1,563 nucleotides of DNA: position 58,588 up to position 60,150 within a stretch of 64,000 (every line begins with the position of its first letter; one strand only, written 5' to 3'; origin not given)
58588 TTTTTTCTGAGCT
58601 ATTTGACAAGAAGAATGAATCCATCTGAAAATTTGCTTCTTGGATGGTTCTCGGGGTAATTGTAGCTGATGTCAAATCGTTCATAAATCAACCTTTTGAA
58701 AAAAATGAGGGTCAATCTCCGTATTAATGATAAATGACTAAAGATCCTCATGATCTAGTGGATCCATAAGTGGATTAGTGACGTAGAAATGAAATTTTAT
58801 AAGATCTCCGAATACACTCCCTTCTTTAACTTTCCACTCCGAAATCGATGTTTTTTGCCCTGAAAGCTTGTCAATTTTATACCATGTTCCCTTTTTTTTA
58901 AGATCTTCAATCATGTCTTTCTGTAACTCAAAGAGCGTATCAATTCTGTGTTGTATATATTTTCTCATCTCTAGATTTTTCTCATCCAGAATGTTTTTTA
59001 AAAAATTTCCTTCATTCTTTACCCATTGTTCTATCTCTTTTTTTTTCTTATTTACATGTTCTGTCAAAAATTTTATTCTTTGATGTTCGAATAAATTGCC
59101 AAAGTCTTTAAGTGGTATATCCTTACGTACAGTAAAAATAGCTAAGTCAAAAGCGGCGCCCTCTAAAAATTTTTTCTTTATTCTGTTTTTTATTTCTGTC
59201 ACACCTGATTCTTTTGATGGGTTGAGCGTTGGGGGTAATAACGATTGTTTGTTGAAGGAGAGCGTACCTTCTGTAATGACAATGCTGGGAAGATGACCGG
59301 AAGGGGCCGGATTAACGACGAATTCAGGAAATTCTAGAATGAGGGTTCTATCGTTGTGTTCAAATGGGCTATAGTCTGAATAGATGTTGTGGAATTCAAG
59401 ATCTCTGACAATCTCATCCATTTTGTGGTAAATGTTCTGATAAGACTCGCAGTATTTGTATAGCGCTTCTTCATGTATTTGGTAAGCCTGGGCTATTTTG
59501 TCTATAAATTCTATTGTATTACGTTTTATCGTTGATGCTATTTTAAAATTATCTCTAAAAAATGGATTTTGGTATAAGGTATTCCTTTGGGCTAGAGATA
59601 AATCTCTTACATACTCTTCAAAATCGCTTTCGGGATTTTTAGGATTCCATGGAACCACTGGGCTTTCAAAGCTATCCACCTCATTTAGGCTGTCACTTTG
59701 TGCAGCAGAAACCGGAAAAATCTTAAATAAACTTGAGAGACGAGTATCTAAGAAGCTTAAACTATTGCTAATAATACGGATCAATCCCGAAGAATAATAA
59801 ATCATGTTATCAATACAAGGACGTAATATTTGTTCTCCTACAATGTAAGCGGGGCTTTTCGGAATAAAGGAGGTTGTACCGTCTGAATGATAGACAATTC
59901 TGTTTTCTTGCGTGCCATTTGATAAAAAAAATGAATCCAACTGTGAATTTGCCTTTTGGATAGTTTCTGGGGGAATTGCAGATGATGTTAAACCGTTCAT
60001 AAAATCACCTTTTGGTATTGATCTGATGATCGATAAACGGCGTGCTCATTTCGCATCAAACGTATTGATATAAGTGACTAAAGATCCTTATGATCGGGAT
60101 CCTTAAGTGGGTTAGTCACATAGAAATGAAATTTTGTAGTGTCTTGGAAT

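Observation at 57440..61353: Three tandem, near-identical paralogs of an unknown ~415-aa protein in an IS-flanked island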

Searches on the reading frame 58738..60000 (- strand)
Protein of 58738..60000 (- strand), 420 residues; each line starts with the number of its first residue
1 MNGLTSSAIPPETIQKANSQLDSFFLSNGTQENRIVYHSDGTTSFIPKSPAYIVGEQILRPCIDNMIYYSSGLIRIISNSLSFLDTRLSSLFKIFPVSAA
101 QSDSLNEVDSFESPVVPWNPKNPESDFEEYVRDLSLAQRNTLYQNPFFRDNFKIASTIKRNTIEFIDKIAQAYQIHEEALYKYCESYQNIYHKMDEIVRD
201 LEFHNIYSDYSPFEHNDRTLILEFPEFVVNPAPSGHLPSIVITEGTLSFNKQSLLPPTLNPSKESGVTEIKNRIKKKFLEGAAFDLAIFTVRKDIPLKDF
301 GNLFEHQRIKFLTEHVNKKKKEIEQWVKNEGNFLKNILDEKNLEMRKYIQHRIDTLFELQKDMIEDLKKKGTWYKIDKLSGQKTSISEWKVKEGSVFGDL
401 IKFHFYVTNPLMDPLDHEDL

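Call 4: search_protein_families(library=pfam, proteins=[window:58738-60000:-], max_evalue=1)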
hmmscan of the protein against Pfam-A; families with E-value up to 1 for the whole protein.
window:58738-60000:- (420 aa): 1 family
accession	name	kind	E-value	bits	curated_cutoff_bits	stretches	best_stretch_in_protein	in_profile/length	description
PF02426.22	MIase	-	0.075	13.6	26.7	1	351-393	18-60/90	Muconolactone delta-isomerase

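Call 5: find_homologous_proteins(query=window:58738-60000:-, max_evalue=0.001)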
Query window:58738-60000:- (420 aa): 3 proteins with E <= 0.001 among 3168 candidates.
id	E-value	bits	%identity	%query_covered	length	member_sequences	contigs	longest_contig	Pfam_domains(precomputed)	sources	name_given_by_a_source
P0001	6.1e-281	949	100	100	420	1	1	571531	-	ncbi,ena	-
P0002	1.1e-177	609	70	97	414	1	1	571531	-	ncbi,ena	-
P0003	3.8e-155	535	75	80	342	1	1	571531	-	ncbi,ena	-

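Call 8: find_encoding_contigs(protein=P0001, flank=10000, max_places=4)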
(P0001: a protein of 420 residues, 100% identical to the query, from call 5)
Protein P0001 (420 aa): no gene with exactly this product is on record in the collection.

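Call 13: find_related_loci(query=A2, collection=genome_contigs, flank=10000)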
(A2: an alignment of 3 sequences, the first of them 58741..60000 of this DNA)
Query A2 (420 aa) in genome_contigs; peptide patterns used: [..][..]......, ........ (x = any residue, [..] = any of these).
87 stretches matched a pattern, but none encodes a relative of the query by tblastn (E <= 1e-3).

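Call 19: predict_structure(alignment_id=A1)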
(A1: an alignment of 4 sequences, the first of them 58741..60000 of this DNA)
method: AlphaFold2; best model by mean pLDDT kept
length: 420 residues; sequences in the alignment: 4
mean_pLDDT: 40.7   pTM: 0.26
mean pLDDT of the five models: 40.7, 40.5, 40.4, 37.4, 33.7
residues with pLDDT >= 90: 0; 70-90: 0; 50-70: 46; < 50: 374
segments of 3 or more residues with pLDDT < 50: 1-126, 146-151, 154-159, 161-191, 193-208, 210-339, 370-378, 380-389, 391-420
pLDDT, mean of each block of 10 residues (from residue 1): 29 30 31 40 37 36 36 37 40 34 33 37 49 59 50 47 46 47 47 48 46 44 36 33 35 39 39 41 30 30 34 39 41 43 49 55 53 46 44 41 36 38
secondary structure, 60 per line:
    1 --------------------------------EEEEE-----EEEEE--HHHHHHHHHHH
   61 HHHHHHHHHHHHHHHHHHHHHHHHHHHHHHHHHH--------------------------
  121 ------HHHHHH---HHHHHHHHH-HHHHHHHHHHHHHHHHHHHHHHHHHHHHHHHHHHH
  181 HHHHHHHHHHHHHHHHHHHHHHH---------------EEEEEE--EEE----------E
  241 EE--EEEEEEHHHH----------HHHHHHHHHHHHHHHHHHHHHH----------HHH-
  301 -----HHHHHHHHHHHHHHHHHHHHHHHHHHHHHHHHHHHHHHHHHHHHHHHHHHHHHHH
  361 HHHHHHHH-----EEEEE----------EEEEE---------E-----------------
elements in order: E33-37 E43-47 H50-94 H127-132 H136-144 H146-203 E219-224 E227-229 E240-242 E245-250 H251-254 H265-286 H306-368 E374-378 E389-393

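Call 21: search_protein_representatives(protein=window:58741-60000:-)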
Query: 420 residues. Proteins with E-value up to 0.001 (for the whole library): 50; up to 1e-10: 13; up to 1e-30: 4. The best 50 are listed.
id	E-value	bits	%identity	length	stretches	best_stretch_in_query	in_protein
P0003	1.2e-155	535.0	76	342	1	1-337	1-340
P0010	1.1e-52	195.9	34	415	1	34-395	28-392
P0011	8.6e-50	186.4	36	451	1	24-391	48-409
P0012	9.1e-34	133.6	28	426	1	20-400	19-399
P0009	5.5e-26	108.0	77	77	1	345-420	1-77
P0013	8.2e-26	107.4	30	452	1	34-391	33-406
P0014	6.4e-20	88.0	27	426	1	23-340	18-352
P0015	8.9e-19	84.3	26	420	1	21-398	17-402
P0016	3.1e-18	82.5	25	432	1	25-368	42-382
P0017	6.3e-18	81.5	29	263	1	28-237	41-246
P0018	7.0e-17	78.0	25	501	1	27-409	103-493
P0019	1.5e-16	76.9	26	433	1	19-406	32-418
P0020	6.3e-16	74.9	24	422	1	44-393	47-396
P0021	1.2e-10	57.5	22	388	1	84-393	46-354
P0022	7.8e-10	54.8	33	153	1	261-409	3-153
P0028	2.5e-07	46.5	46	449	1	44-102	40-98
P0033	1.4e-06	44.0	40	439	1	30-112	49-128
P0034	2.8e-06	43.1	23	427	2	39-102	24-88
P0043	4.3e-05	39.2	34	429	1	31-110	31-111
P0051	1.8e-04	37.1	30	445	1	33-179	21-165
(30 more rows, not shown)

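Call 26: search_protein_families(library=pfam, alignment_id=A3, max_evalue=0.001)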
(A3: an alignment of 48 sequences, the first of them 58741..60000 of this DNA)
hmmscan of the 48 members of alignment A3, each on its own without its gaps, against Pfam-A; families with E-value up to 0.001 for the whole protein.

A. member 1, window:58741-60000:- (420 aa): 0 families

B. families by the number of members that match (of 48 scanned): 12 families
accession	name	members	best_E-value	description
PF21939.1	Gp10_C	3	4e-06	Baseplate structural protein Gp10, C-terminal domain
PF02239.22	Cytochrom_D1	1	9e-15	Cytochrome D1 heme domain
PF10282.15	Lactonase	1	2.4e-13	Lactonase, 7-bladed beta-propeller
PF25174.1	Beta-prop_THOC3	1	6.2e-13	THOC3 beta-propeller domain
PF06594.17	HCBP_related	1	9.5e-10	Haemolysin-type calcium binding protein related domain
PF21783.3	YNCE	1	2.1e-08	YNCE-like beta-propeller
PF23414.1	Beta-prop_EML_2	1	6.5e-07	Echinoderm microtubule-associated protein second beta-propeller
PF01731.26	Arylesterase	1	2e-05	Arylesterase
PF01436.27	NHL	1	7.7e-05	NHL repeat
PF14747.11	DUF4473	1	0.00045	Domain of unknown function (DUF4473)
PF10046.14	BLOC1_2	1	0.00068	Biogenesis of lysosome-related organelles complex-1 subunit 2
PF07303.18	Occludin_ELL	1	0.00068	Occludin homology domain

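Call 29: find_homologous_proteins(query=A4, max_evalue=0.001)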
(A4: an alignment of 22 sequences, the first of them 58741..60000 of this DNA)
Query A4 (22 sequences) (420 aa, profile of the alignment): 5 proteins with E <= 0.001 among 8000 candidates.
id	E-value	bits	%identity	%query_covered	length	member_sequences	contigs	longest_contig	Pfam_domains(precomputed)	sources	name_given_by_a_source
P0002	1.1e-133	464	70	97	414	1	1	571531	-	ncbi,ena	-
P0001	1.9e-126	440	100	100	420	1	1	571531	-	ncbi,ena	-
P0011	3.0e-113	397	36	85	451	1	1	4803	-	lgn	-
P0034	4.2e-109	383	20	87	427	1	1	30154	-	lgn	-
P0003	2.7e-95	338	75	80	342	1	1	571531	-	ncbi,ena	-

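Call 30: find_encoding_contigs(protein=P0034, flank=10000, max_places=4)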
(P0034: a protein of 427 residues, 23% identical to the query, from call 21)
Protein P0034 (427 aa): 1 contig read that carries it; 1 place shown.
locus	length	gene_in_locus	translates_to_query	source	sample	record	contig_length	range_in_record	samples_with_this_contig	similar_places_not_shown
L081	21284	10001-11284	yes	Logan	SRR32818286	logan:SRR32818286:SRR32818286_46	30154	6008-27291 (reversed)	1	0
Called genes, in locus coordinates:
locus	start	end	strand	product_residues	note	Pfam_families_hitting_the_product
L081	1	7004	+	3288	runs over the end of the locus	?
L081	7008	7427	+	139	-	PF14137:DUF4304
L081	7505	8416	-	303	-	PF03851:UvdE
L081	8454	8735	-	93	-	-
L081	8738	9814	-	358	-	-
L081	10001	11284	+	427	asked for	-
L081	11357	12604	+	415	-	-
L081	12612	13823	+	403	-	-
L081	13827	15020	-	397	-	PF00069:Pkinase, PF07714:PK_Tyr_Ser-Thr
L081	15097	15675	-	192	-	-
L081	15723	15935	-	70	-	-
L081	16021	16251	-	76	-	-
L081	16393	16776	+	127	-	-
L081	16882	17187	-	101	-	-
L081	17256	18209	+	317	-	-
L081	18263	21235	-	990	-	PF02091:tRNA-synt_2e, PF02092:tRNA_synt_2f, PF05746:DALR_1 (weak)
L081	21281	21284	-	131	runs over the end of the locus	PF08570:DUF1761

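Call 31: find_encoding_contigs(protein=P0011, flank=10000, max_places=4)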
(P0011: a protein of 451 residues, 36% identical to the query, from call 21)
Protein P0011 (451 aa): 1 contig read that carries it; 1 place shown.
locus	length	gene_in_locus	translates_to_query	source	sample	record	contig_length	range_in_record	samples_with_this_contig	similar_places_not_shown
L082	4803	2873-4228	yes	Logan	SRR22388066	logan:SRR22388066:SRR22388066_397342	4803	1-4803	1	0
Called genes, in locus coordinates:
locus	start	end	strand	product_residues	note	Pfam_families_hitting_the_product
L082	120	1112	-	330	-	-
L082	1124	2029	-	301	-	-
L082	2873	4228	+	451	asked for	-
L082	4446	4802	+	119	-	?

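Call 39: find_related_loci(query=A6, collection=metagenome_contigs, flank=8000)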
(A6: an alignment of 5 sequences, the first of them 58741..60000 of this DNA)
Query A6 (420 aa) in metagenome_contigs; peptide patterns used: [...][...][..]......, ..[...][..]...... (x = any residue, [..] = any of these).
126 stretches matched a pattern; 4 encode a relative of the query (tblastn E <= 1e-3); 4 distinct loci.
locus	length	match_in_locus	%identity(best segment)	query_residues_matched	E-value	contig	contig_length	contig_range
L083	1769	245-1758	59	47-101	5e-14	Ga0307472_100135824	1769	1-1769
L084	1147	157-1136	38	3-116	3e-13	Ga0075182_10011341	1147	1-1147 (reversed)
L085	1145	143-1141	34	30-112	3e-12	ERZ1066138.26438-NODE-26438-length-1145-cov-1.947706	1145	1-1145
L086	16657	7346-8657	33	27-128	3e-9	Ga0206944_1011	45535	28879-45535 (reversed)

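Call 41: search_solved_structures(query=A4, max_evalue=10)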
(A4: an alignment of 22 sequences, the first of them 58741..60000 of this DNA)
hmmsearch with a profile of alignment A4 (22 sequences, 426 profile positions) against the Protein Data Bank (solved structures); distinct sequences matched with E-value up to 10: 28.
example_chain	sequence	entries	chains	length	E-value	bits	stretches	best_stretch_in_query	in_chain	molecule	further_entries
6eun_A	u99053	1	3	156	0.0011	21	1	300-347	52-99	Adhesin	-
6eup_A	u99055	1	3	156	0.0011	21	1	300-347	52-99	Adhesin A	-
6tik_C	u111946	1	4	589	0.022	16.7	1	300-347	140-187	Capsid protein,Putative adhesin/invasin,Capsid protein,Factor H-binding protein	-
3g6b_A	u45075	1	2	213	0.026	16.5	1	137-201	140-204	Methyl-accepting chemotaxis protein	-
3g67_A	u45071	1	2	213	0.064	15.2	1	137-201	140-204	Methyl-accepting chemotaxis protein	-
3wks_C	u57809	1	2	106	0.095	14.6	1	155-205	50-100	Uncharacterized protein MJ1481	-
6ejn_C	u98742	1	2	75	0.12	14.3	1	145-207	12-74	C-Jun-amino-terminal kinase-interacting protein 3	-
9lp4_A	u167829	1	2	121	0.15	13.9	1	314-398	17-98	Zinc finger MYND domain-containing protein 11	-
9vc7_A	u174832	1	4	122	0.15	13.9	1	314-398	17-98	Zinc finger MYND domain-containing protein 11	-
5hda_A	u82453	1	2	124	0.16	13.9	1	314-398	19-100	Zinc finger MYND domain-containing protein 11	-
7cra_A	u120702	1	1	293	0.17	13.8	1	131-238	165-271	Lon protease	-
3wkr_C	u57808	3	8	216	0.24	13.3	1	155-206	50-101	Uncharacterized protein MJ1481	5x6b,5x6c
4kbq_D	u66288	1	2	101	0.26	13.2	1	320-365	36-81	Heat shock cognate 71 kDa protein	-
3vjf_A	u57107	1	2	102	0.31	12.9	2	157-203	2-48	WA20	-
6kos_A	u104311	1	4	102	0.33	12.8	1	149-196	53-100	SUWA (Super WA20)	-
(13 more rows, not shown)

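Call 43: search_protein_families(library=ncbifam, alignment_id=A3, max_evalue=0.01)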
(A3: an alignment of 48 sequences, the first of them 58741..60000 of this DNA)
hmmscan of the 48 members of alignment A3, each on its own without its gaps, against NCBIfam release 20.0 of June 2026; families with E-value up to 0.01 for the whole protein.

A. member 1, window:58741-60000:- (420 aa): 0 families

B. families by the number of members that match (of 48 scanned): 21 families
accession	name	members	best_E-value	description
TIGR02276.1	beta_rpt_yvtn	1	1.7e-58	beta-propeller repeat protein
TIGR03866.1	PQQ_ABC_repeats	1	3.7e-38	PQQ-dependent catabolism-associated beta-propeller protein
NF052340.1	hydrazine_beta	1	2.2e-31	hydrazine synthase subunit beta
NF052460.1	L-NosZ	1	6.3e-28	clade III lactonase-type nitrous-oxide reductase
NF052342.1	hydrazine_BC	1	6.6e-23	hydrazine synthase subunit beta-gamma fusion subunit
NF052280.1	7_blade_YncE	1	5.4e-21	7-bladed beta-propeller protein YncE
NF048007.1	MmpL3Stblzr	1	3.6e-20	MmpL3/TtfA transport complex stabilizer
NF038117.1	choice_anch_I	1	2.1e-11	choice-of-anchor I family protein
NF050136.1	PGL_lacton_Staph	1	1.6e-10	6-phosphogluconolactonase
TIGR03907.1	QH_beta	1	4.8e-10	quinohemoprotein amine dehydrogenase subunit beta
NF008258.1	PRK11028.1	1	8.7e-09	6-phosphogluconolactonase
NF033943.0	RTX_toxin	1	8.8e-07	RTX family hemolysin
NF035926.1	scyF_NHL_VPEP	1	1.4e-05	scytonemin biosynthesis PEP-CTERM protein ScyF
TIGR04244.1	nitrous_NosZ_RR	1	4.2e-05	TAT-dependent nitrous-oxide reductase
NF053835.1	PDIAV_lipo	1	0.00022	PDIAV motif-containing lipoprotein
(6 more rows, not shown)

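Call 52: predict_structure(alignment_id=A4)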
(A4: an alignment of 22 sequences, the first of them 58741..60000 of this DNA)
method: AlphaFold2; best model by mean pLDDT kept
length: 420 residues; sequences in the alignment: 22
mean_pLDDT: 77.6   pTM: 0.59
mean pLDDT of the five models: 77.6, 76.0, 76.1, 73.6, 73.5
residues with pLDDT >= 90: 153; 70-90: 166; 50-70: 45; < 50: 56
segments of 3 or more residues with pLDDT < 50: 1-21, 95-122, 414-420
pLDDT, mean of each block of 10 residues (from residue 1): 32 44 60 76 80 82 81 76 67 46 32 30 73 93 92 94 92 84 89 96 94 89 88 73 91 85 69 86 73 88 90 91 87 79 86 95 93 88 78 86 87 45
secondary structure, 60 per line:
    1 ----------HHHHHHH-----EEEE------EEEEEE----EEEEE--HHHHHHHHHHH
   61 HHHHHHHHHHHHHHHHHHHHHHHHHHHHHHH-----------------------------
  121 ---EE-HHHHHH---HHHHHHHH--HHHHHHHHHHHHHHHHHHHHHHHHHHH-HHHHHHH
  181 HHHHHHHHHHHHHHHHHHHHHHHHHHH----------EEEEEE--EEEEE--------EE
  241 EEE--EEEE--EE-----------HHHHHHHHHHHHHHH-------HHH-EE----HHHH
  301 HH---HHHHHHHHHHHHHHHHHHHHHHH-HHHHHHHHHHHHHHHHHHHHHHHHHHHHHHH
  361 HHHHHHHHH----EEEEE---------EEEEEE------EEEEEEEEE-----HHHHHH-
elements in order: H11-17 E23-26 E33-38 E43-47 H50-91 H127-132 H136-143 H146-172 H174-207 E218-223 E226-230 E239-243 E246-249 H265-279 H297-302 H306-328 H330-369 E374-378 E388-393 E400-408 H414-419

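Call 61: fold_search(model_id=the predicted structure, library=pdb)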
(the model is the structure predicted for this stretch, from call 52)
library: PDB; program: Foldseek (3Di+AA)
matches with E <= 10: 211; with E <= 0.001: 0
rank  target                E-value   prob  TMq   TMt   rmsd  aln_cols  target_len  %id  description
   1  4k1p_A                2.2e-02  0.09  0.08  0.09  30.1       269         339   15  Structure of the NheA component of the Nhe toxin from Bacillus cereus (released 2013-09-18)
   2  7muq_DC               2.9e-02  0.30  0.14  0.21  17.7       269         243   12  Reconstruction of the Legionella pneumophila Dot/Icm T4SS 3DVA Map 1 (released 2021-10-06)
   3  7mud_AC               4.0e-02  0.18  0.11  0.19  18.7       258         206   13  Legionella pneumophila Dot/Icm T4SS OMC (released 2021-10-06)
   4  6x62_AC               4.7e-02  0.11  0.09  0.15  19.0       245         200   13  Legionella pneumophila Dot T4SS OMC (released 2020-09-30)
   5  9ngu_Ai               9.5e-02  0.09  0.10  0.15  17.9       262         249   11  In situ cryo-EM structure of outer membrane cap (OMC) of the Legionella Dot/Icm T4SS machine (released 2025-09-17)
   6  7muc_AC               1.5e-01  0.12  0.12  0.20  18.8       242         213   14  Legionella pneumophila Dot/Icm T4SS C1 Reconstruction (released 2021-10-06)
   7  6tao_B                1.5e-01  0.07  0.09  0.11  30.0       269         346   10  The cytotoxin MakE from Vibrio cholerae (released 2020-11-18)
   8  6tao_A                2.0e-01  0.06  0.09  0.10  31.5       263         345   10  The cytotoxin MakE from Vibrio cholerae (released 2020-11-18)
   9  6w08_A                2.5e-01  0.06  0.09  0.10  30.1       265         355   10  Crystal Structure of Motility Associated Killing Factor E from Vibrio cholerae (released 2020-03-11)
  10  6w08_B                2.5e-01  0.05  0.09  0.09  28.7       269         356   10  Crystal Structure of Motility Associated Killing Factor E from Vibrio cholerae (released 2020-03-11)
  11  6xby_H                3.5e-01  0.06  0.09  0.14  31.1       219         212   12  Cryo-EM structure of V-ATPase from bovine brain, state 2 (released 2020-08-19)
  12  3aon_A                4.4e-01  0.07  0.11  0.18  30.6       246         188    9  Crystal structure of the central axis (NtpD-NtpG) in the catalytic portion of Enterococcus hirae V-type sodium ATPase (released 2011-10-05)
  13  7a27_CCC              6.0e-01  0.04  0.09  0.11  26.3       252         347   12  Structure of soluble SmhA crystal form 2 of the tripartite alpha-pore forming toxin, Smh, from Serratia marcescens. (released 2021-03-31)
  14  6dfp                  6.7e-01  0.06  0.11  0.12  26.2       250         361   10  Crystal Structure of a Tripartite Toxin Component VCA0883 from Vibrio cholerae (released 2018-05-23)
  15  3j9t_M                7.1e-01  0.07  0.11  0.20  35.4       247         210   10  Yeast V-ATPase state 1 (released 2015-05-13)
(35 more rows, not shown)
